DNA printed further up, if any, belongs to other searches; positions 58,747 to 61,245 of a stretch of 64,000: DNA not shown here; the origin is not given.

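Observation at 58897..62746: Low-GC two-gene operon: unrecognisable 555-aa protein + two-HKD PLD-family protein with a 400-aa extension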

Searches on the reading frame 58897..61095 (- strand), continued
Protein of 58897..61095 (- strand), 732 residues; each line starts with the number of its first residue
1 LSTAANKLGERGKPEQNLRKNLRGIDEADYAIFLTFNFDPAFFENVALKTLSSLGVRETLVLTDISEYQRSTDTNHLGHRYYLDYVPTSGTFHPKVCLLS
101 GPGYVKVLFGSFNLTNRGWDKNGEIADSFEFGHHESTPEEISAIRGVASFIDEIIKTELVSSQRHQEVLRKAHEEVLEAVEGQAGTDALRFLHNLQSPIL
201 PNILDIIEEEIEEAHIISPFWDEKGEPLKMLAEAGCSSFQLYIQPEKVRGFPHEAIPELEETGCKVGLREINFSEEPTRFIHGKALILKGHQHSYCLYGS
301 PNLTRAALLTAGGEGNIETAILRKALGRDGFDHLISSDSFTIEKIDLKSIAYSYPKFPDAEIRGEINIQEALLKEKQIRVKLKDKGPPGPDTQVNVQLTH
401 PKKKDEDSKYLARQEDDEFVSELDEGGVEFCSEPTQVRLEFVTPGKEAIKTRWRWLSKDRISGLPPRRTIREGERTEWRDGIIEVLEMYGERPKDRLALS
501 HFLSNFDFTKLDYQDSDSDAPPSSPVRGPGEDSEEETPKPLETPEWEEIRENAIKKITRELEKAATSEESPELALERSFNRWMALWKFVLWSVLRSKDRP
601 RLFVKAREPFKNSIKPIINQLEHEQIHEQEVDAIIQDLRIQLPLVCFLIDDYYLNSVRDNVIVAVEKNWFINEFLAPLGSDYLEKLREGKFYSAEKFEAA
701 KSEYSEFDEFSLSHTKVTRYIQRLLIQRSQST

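Call 89: search_protein_families(library=padloc, proteins=[L005:6218-8080:-], max_evalue=0.01)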
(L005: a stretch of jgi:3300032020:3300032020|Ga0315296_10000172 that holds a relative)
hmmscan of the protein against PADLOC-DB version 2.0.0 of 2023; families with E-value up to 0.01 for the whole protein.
L005:6218-8080:- (620 aa): 21 families
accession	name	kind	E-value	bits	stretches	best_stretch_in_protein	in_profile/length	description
PDLC02707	PbeA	-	2.1e-13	47.7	2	39-230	248-414/672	PbeA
PDLC02704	PbeA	-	1.8e-09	34.7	2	43-231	254-420/682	PbeA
PDLC01759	Cas3b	-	5.7e-08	30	1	17-125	183-286/711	-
PDLC02703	PbeA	-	3.8e-07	27.1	1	47-232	250-407/626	PbeA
PDLC02706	PbeA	-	1.3e-06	25.3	1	353-423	589-661/722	PbeA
PDLC01765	Cas3c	-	4.5e-05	20.5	1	42-123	162-237/612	-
PDLC02082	Cas3b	-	0.00011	18.8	1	12-130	190-306/734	-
PDLC01252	Cas3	-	0.00014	19.4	1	71-199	4-123/324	CAS-I; effector_G3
PDLC03658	mREase_IV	-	0.00015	17.7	1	318-423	449-547/953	Type IV methyl-directed restriction enzyme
PDLC03047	REase_I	-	0.00026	16.8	1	323-431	607-713/1107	Type I restriction enzyme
PDLC01763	Cas3b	-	0.00042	17.1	1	27-123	225-317/762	-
PDLC01710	Cas3a1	-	0.00045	16.8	1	34-198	187-353/745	Cas3_1_CAS-I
PDLC01439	typeIV_DinG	-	0.00049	16.9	0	316-402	401-480/575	CAS-IV-A; associated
PDLC01766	Cas3c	-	0.00052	16.3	1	37-125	520-602/1009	-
PDLC01309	Cas3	-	0.0022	14.4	1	64-145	28-85/710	CAS-I-U; effector_G3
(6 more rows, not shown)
